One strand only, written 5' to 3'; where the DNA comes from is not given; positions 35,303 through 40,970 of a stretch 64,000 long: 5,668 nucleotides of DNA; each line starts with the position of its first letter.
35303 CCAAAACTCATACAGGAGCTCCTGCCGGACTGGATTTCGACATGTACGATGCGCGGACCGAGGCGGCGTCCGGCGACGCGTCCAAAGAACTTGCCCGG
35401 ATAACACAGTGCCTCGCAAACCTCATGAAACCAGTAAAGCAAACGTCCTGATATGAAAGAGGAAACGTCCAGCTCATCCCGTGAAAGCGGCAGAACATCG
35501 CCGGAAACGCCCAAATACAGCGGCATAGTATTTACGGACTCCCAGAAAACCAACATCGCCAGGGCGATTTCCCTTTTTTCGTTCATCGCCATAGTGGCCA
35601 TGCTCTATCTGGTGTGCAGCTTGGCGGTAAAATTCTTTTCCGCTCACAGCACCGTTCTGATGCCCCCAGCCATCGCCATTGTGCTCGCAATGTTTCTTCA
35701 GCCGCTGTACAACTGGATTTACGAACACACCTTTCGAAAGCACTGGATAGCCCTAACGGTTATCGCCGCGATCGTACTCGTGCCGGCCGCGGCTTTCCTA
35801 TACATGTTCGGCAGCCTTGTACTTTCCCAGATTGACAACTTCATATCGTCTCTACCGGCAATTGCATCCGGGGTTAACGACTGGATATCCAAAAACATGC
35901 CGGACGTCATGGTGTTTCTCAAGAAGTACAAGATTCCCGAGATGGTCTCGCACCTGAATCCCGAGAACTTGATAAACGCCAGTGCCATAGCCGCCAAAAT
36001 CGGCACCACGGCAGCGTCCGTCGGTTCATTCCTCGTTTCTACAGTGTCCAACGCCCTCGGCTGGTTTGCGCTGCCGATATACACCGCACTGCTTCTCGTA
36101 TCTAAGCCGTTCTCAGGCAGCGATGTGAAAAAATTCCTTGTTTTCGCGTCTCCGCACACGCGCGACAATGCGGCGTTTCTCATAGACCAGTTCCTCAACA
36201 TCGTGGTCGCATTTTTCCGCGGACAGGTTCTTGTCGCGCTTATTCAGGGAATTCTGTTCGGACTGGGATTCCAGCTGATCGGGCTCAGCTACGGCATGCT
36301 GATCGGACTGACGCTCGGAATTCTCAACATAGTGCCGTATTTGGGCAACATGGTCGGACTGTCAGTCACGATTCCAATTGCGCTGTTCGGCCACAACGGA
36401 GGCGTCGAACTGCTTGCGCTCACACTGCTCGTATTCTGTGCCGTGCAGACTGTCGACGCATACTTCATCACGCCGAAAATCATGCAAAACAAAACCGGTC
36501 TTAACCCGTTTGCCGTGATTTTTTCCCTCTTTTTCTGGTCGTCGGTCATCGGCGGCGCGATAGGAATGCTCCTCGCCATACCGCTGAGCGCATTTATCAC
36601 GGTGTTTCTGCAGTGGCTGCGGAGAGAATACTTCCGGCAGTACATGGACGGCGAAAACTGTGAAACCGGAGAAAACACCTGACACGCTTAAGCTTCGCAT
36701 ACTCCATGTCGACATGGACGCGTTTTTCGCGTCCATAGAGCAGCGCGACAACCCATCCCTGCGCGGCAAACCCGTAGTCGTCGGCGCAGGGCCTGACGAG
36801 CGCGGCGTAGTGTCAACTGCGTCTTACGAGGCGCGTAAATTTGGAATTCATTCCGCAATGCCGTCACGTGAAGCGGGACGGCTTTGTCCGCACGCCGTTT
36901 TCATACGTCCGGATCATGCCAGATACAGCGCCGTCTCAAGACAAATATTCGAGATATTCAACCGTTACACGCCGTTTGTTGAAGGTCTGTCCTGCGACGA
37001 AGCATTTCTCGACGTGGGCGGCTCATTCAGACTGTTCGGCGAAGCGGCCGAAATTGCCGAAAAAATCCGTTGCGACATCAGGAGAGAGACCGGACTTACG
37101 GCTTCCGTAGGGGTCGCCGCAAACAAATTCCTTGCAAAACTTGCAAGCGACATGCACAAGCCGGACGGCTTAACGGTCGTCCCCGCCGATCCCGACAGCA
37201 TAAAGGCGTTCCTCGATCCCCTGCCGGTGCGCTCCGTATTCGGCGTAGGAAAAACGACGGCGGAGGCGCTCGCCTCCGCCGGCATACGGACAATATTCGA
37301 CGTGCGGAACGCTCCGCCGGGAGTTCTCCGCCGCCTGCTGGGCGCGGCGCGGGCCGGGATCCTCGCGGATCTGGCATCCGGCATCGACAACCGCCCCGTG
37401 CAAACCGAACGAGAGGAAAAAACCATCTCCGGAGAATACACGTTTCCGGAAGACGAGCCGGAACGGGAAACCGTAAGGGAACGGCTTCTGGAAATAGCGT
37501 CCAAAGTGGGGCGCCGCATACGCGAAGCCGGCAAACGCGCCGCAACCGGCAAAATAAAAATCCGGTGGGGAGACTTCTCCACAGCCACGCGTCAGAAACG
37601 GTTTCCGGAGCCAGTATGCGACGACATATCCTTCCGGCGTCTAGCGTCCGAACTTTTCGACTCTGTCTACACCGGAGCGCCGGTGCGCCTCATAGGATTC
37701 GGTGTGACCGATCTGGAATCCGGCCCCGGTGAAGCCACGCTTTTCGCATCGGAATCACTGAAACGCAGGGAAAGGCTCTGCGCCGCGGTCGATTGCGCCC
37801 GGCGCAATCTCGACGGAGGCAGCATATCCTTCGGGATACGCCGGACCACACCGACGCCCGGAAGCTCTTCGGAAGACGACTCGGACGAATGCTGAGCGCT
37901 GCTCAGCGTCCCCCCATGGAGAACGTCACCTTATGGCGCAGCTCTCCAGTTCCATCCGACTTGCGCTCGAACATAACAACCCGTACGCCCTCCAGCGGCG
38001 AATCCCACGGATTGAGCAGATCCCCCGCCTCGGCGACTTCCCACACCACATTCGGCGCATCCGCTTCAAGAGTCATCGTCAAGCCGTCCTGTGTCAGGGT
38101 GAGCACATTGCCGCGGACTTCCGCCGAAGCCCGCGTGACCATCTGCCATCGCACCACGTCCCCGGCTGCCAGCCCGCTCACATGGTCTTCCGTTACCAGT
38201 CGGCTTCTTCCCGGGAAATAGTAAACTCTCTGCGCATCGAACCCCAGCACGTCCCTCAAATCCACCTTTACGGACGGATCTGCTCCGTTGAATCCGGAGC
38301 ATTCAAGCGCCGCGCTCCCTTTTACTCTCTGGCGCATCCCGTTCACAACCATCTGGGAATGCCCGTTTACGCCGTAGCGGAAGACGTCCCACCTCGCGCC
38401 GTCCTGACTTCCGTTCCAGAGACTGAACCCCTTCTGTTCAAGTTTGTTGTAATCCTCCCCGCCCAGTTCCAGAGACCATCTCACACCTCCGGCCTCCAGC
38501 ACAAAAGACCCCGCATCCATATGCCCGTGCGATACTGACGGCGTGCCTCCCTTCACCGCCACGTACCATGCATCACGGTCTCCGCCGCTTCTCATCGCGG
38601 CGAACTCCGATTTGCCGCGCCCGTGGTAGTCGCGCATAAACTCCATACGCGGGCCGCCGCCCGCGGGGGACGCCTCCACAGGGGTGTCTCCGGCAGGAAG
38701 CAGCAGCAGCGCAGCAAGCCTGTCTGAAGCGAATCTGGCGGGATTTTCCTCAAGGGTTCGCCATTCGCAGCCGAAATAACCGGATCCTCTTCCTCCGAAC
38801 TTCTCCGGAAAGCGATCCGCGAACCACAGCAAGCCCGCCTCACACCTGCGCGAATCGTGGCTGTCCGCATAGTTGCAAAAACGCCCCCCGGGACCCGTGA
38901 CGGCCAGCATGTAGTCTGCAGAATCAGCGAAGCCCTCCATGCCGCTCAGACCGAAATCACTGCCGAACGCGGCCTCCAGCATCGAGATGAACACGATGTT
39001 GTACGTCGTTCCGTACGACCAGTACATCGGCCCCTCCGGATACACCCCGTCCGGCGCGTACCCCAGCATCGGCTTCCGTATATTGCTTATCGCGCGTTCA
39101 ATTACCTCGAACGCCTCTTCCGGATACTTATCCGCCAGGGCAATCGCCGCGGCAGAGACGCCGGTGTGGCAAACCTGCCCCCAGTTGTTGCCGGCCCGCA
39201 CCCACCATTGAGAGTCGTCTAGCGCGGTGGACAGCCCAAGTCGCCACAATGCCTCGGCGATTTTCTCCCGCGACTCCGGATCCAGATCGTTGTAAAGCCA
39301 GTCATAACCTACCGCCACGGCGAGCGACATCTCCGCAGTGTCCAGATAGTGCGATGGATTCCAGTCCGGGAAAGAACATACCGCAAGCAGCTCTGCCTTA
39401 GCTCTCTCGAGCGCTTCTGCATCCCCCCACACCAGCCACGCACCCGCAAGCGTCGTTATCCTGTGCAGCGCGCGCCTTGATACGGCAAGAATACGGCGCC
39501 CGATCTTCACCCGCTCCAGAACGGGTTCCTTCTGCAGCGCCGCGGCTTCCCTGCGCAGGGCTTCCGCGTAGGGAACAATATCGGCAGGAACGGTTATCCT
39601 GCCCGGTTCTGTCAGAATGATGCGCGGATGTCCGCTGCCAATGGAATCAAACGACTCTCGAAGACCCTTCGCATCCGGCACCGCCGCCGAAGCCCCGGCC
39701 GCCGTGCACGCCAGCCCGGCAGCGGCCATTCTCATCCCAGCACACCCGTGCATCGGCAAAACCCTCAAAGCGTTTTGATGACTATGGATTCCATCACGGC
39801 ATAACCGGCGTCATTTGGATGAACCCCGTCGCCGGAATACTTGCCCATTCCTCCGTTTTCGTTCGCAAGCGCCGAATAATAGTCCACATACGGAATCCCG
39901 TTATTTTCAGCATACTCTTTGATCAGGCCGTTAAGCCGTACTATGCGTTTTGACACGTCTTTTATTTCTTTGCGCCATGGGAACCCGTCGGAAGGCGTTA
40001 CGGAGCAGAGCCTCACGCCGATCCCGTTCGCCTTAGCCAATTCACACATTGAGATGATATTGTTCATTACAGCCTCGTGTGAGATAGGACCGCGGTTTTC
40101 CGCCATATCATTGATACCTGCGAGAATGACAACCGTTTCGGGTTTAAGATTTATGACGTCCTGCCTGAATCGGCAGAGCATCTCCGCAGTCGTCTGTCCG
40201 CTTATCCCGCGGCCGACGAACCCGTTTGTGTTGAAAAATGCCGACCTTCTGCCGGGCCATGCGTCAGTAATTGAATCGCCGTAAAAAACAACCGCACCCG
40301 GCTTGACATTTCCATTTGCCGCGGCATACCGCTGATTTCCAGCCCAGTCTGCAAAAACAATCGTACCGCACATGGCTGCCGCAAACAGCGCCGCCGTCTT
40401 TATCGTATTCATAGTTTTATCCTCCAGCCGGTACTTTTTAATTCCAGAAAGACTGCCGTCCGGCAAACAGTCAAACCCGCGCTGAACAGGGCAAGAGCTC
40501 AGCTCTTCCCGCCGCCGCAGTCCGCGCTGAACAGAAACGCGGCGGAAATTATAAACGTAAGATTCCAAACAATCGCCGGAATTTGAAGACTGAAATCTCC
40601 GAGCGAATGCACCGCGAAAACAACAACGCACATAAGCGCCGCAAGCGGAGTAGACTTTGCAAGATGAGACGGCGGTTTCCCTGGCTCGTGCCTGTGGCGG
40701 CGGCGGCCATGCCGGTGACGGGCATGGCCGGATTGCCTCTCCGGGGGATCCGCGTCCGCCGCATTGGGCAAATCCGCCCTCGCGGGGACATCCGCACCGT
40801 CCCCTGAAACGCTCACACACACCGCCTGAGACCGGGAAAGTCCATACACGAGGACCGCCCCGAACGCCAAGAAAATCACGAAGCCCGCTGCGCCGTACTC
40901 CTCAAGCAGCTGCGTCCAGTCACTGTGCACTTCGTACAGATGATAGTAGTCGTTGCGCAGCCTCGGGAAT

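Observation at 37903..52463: A 14.5-kb chain of overlapping minus-strand genes mixes hydrolases, a lyase and an esterase with mutL and a Wzy-like membrane protein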

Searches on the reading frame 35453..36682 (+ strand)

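Call 34: search_protein_families(library=pfam, proteins=[window:35453-36682:+], max_evalue=0.001)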
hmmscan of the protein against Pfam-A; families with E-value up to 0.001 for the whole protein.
window:35453-36682:+ (409 aa): 1 family
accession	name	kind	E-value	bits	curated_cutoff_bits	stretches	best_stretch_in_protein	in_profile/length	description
PF01594.21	AI-2E_transport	-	4.3e-45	154.7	34.3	1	47-387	3-324/327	AI-2E family transporter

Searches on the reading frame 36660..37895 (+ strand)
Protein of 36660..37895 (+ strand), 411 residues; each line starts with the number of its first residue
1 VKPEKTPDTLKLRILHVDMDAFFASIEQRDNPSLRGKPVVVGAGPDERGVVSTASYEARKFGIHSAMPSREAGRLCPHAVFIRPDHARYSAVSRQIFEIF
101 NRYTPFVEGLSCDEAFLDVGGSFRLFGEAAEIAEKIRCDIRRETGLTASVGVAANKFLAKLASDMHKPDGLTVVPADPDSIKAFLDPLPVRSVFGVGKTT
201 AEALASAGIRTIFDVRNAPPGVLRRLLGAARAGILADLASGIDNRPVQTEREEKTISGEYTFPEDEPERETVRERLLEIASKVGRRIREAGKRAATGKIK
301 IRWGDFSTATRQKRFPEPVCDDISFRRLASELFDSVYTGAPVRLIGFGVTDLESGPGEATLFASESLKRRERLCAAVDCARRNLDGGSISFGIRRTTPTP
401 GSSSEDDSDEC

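Call 34: search_protein_families(library=pfam, proteins=[window:36660-37895:+], max_evalue=0.001)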
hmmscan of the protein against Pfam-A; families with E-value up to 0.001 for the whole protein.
window:36660-37895:+ (411 aa): 5 families
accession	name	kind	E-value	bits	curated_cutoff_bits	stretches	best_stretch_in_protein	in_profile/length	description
PF00817.25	IMS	-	3.9e-54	183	23.2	1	17-164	1-148/148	impB/mucB/samB family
PF11799.13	IMS_C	-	1.4e-22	80.6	20.7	1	254-355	2-103/109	impB/mucB/samB family C-terminal domain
PF11798.14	IMS_HHH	-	8.8e-07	29.3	24.4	1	178-209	1-32/32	IMS family HHH motif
PF10391.15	DNA_pol_lambd_f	-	5.7e-05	23.3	29.8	1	192-217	5-30/51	Fingers domain of DNA polymerase lambda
PF14520.12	HHH_5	-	0.00025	21.9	27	1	192-232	6-48/57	Helix-hairpin-helix domain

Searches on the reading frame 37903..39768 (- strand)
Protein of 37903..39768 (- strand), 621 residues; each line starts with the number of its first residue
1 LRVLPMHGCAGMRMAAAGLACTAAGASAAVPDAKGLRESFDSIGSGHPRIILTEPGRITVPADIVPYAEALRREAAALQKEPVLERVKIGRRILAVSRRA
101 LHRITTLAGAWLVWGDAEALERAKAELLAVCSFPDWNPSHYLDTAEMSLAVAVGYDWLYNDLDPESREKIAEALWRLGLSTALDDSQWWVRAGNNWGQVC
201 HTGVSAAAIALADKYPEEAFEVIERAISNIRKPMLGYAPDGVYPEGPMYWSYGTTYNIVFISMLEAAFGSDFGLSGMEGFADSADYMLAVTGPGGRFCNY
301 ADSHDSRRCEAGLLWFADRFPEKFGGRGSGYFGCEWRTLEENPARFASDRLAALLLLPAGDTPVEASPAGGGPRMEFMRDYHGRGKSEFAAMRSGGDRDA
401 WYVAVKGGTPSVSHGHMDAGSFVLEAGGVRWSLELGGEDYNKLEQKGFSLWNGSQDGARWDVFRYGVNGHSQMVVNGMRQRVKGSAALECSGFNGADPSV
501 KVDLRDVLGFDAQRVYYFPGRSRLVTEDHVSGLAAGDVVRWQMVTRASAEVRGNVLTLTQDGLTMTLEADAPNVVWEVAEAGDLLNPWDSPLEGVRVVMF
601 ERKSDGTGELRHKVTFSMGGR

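Call 4: search_protein_families(library=pfam, proteins=[window:37903-39768:-], max_evalue=0.01)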
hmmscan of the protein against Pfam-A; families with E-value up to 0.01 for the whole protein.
window:37903-39768:- (621 aa): 1 family
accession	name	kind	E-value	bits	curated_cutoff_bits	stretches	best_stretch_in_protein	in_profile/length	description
PF07940.18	Hepar_II_III_C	-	1.9e-08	34.6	24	1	386-570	11-195/237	Heparinase II/III-like, C-terminal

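Call 14: search_protein_families(library=ncbifam, proteins=[window:37903-39753:-], max_evalue=0.1)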
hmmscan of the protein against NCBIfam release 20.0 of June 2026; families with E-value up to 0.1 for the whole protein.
window:37903-39753:- (616 aa): 0 families

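Call 68: search_solved_structures(query=window:37903-39753:-, max_evalue=0.1)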
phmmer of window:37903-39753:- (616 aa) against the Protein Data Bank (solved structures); distinct sequences matched with E-value up to 0.1: 9.
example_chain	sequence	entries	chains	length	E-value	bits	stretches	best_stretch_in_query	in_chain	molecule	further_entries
8khv_A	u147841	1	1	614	1.5e-112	380.4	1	40-610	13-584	Heparinase II/III-like protein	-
8khw_A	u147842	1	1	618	3.1e-97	329.8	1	62-598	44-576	DUF4962 domain-containing protein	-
9o3q_A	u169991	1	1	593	3e-65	224.2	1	63-594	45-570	PL35 chondroitinase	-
3a0o_A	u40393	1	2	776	2e-07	33.1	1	86-299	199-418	Oligo alginate lyase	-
3afl_A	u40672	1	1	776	3.9e-07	32.2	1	86-299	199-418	Oligo alginate lyase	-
8r75_A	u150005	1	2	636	2e-06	29.8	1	179-438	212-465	Heparinase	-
8r6z_B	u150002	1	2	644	2.1e-06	29.8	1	179-438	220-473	Heparinase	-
8r73_A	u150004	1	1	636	4.8e-06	28.6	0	154-299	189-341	Heparinase II/III-like protein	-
8r70_A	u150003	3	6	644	3.7e-05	25.7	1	179-438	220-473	Heparinase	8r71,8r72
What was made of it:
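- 37903..39753 (-): PL35 polysaccharide lyase (heparinase II/III-like), 11 nt after the esterase gene. 8khv GAGase II E 1.5e-112, 8khw 3e-97, PL35 chondroitinase 9o3q 3e-65 (call 68).
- On PL35: 8khv E 1.5e-112 and 9o3q (PL35 chondroitinase) 3e-65 (call 68).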

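Call 72: search_solved_structures(query=window:37903-39753:-, max_evalue=1e-50, show_alignments=1)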
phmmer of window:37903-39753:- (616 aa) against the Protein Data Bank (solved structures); distinct sequences matched with E-value up to 1e-50: 3.
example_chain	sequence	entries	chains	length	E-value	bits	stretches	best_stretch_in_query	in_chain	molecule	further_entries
8khv_A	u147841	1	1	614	1.5e-112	380.4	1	40-610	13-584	Heparinase II/III-like protein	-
8khw_A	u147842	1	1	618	3.1e-97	329.8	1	62-598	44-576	DUF4962 domain-containing protein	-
9o3q_A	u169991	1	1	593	3e-65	224.2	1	63-594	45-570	PL35 chondroitinase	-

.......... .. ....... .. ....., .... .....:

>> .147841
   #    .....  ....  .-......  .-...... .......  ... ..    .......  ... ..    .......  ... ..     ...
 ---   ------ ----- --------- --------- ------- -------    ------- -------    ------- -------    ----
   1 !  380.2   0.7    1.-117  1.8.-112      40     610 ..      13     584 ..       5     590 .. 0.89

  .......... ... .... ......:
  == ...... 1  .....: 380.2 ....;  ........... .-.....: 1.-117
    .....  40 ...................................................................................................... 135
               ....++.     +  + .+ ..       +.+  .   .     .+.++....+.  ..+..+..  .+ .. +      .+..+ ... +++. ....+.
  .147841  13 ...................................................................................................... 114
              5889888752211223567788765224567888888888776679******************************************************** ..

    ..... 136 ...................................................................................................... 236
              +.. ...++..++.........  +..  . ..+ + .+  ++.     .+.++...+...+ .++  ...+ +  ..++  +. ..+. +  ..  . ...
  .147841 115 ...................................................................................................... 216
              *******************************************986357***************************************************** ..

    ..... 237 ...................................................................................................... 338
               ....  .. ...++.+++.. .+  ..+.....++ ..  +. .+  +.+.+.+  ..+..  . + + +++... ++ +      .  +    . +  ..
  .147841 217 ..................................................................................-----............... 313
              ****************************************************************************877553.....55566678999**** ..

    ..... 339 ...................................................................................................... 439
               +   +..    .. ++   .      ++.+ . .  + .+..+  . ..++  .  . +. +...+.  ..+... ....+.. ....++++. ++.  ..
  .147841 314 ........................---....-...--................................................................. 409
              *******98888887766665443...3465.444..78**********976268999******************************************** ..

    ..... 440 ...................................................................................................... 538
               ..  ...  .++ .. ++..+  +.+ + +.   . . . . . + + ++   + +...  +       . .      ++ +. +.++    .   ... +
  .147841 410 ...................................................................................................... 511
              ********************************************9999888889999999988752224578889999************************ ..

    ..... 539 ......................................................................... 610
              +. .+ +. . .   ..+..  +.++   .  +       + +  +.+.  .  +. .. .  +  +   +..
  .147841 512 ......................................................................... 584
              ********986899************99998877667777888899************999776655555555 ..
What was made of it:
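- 37903..39753 (-): The NNW, YWxYG and HxHMD motifs are conserved in the alignment (call 72).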

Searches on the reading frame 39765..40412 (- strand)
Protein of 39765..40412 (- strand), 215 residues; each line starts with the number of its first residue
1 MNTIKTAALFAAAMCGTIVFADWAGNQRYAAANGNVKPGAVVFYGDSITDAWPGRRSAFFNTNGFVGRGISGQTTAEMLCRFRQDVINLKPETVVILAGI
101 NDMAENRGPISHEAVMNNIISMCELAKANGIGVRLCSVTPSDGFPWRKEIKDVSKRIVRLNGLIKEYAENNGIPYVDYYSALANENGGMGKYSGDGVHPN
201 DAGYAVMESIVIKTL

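Call 14: search_protein_families(library=ncbifam, proteins=[window:39765-40412:-], max_evalue=0.1)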
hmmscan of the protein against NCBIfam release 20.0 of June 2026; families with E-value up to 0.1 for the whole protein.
window:39765-40412:- (215 aa): 4 families
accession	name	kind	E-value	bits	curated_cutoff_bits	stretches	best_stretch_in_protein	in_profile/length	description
NF042968.1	AcxylEst_AxeA1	equivalog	2.3e-06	26.2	700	1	84-211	337-459/459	acetylxylan esterase AxeA1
NF045548.1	GDSL_lipase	equivalog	0.00074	19.1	300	1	92-208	114-218/231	Rv0518 family GDSL lipase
NF007819.1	PRK10528.1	equivalog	0.0013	18.4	270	1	47-143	45-144/210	multifunctional acyl-CoA thioesterase I/protease I/lysophospholipase L1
TIGR02146.1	LysS_fung_arch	equivalog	0.086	12.1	413.55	0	85-144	77-134/344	homocitrate synthase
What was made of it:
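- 39765..40412 (-): Secreted SGNH/GDSL esterase, preceded by an 86-nt gap. Weak similarity to acetylxylan esterase AxeA1 (call 14).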

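Call 83: search_protein_families(library=padloc, proteins=[window:39765-40412:-], max_evalue=0.01)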
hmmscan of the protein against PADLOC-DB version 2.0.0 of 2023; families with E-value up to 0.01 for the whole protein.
window:39765-40412:- (215 aa): 0 families

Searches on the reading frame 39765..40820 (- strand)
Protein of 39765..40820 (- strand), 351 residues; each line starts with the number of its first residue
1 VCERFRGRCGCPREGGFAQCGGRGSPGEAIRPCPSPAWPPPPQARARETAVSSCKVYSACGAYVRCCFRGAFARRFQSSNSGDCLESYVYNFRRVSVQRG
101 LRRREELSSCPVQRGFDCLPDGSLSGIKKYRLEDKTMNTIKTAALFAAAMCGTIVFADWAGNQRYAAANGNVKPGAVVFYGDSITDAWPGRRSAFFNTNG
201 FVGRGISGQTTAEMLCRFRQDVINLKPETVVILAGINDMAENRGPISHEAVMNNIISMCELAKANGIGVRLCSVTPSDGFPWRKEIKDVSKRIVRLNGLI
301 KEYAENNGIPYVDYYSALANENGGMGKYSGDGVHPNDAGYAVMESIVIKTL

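Call 4: search_protein_families(library=pfam, proteins=[window:39765-40820:-], max_evalue=0.01)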
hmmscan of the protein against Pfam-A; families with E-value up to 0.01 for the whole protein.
window:39765-40820:- (351 aa): 3 families
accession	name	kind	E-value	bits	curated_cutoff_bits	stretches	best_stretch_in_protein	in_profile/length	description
PF13472.12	Lipase_GDSL_2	-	5.7e-26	92.5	32.9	1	179-342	1-178/178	GDSL-like Lipase/Acylhydrolase family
PF00657.28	Lipase_GDSL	-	6.2e-13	49.8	23.6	1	178-343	2-204/208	GDSL-like Lipase/Acylhydrolase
PF04311.20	DUF459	-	0.00053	19.9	27.2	0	287-344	122-191/197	Protein of unknown function (DUF459)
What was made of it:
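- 39765..40412 (-): PF13472 6e-26 (call 4).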
